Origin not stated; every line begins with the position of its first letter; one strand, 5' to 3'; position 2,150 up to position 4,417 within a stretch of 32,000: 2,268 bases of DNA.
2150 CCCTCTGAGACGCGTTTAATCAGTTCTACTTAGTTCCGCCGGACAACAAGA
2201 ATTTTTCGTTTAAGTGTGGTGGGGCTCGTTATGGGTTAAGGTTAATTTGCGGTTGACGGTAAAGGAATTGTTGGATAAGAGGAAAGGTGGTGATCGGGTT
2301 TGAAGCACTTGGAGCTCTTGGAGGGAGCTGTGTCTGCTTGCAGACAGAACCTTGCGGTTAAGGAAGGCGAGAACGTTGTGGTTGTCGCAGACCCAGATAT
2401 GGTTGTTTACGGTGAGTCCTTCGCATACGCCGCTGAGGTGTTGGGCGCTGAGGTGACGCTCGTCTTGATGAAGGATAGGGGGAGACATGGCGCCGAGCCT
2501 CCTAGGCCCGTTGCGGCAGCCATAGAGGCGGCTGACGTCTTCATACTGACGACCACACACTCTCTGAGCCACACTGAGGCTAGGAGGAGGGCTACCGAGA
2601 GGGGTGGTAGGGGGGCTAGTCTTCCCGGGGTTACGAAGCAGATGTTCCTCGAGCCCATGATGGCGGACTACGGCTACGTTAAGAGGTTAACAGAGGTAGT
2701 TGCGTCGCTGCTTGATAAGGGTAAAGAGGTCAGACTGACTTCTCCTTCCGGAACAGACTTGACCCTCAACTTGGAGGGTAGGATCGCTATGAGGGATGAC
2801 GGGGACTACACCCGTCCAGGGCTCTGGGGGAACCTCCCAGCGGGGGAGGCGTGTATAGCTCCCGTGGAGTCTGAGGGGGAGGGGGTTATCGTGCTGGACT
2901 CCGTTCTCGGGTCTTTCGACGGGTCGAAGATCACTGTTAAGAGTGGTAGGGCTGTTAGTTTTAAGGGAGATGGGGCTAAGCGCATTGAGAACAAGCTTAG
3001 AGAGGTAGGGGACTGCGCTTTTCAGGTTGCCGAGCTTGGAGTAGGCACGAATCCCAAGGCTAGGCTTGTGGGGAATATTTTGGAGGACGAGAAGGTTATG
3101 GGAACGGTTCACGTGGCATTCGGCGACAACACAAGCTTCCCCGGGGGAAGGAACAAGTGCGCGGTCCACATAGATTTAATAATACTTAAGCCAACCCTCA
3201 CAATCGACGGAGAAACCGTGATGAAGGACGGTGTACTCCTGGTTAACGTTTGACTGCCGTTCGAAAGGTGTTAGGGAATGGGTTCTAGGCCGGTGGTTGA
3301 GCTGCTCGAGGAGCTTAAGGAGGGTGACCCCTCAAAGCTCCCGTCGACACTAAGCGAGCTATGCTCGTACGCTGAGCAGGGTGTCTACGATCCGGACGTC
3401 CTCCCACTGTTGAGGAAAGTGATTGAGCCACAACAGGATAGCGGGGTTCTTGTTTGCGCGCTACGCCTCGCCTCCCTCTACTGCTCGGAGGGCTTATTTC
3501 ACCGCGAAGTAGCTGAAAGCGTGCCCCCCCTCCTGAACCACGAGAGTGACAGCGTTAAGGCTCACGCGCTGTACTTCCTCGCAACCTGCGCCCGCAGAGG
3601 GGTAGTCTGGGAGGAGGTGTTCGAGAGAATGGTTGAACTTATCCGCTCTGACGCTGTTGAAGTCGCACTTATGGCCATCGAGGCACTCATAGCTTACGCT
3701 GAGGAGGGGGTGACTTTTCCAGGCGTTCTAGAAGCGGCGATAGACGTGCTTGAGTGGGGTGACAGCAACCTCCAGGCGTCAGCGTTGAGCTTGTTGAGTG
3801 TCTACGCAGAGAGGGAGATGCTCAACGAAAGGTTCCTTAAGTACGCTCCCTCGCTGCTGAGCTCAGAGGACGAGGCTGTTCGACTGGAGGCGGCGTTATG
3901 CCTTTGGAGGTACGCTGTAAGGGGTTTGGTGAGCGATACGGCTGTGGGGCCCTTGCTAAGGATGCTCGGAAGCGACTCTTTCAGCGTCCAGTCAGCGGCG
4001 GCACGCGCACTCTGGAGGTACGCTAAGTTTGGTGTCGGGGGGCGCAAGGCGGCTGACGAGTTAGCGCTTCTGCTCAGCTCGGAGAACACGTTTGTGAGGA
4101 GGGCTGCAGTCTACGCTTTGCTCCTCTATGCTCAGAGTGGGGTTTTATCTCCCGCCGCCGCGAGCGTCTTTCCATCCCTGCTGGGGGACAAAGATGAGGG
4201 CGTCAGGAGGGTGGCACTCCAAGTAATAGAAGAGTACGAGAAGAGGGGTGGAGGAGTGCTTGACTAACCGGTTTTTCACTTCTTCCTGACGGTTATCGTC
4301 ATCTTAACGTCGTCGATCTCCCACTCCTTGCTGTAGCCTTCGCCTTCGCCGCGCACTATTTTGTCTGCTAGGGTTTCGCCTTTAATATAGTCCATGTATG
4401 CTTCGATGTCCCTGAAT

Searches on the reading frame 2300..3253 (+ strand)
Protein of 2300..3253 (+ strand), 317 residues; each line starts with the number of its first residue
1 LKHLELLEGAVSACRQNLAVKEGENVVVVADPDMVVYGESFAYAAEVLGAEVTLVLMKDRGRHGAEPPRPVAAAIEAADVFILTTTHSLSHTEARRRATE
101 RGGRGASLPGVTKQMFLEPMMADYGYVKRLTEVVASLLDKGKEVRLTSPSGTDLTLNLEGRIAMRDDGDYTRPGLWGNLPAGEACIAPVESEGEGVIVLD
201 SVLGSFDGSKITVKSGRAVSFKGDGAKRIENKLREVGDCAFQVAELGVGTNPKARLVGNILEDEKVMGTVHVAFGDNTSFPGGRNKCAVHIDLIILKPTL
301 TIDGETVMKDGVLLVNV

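Call 5: search_protein_families(library=pfam, proteins=[window:2300-3253:+], max_evalue=0.001)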
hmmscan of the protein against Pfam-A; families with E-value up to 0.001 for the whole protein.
window:2300-3253:+ (317 aa): 1 family
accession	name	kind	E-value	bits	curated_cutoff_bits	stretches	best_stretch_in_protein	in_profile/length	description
PF02073.20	Peptidase_M29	-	1.4e-12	47.6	27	1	130-306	192-392/406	Thermophilic metalloprotease (M29)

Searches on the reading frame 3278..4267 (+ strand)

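Call 5: search_protein_families(library=pfam, proteins=[window:3278-4267:+], max_evalue=0.001)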
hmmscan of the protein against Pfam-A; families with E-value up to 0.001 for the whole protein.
window:3278-4267:+ (329 aa): 7 families
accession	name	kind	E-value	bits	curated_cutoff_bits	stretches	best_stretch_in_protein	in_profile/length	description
PF13646.12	HEAT_2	-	1.3e-20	73.9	27.7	3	193-281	8-87/88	HEAT repeats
PF02985.28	HEAT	-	6e-13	48.2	23.5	0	224-250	3-29/31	HEAT repeat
PF01602.26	Adaptin_N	-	1.1e-11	44.4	37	1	61-245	99-289/524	Adaptin N terminal region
PF00514.29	Arm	-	1.9e-08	34.5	20.6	1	222-247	13-38/41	Armadillo/beta-catenin-like repeat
PF13513.12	HEAT_EZ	-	1.7e-06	28.9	27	0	220-245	27-52/55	HEAT-like repeat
PF08713.17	DNA_alkylation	-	7.2e-06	26.3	21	0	112-250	50-184/213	DNA alkylation repair enzyme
PF12717.13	Cnd1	-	5.7e-05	23.7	26.4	0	260-324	24-89/162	non-SMC mitotic condensation complex subunit 1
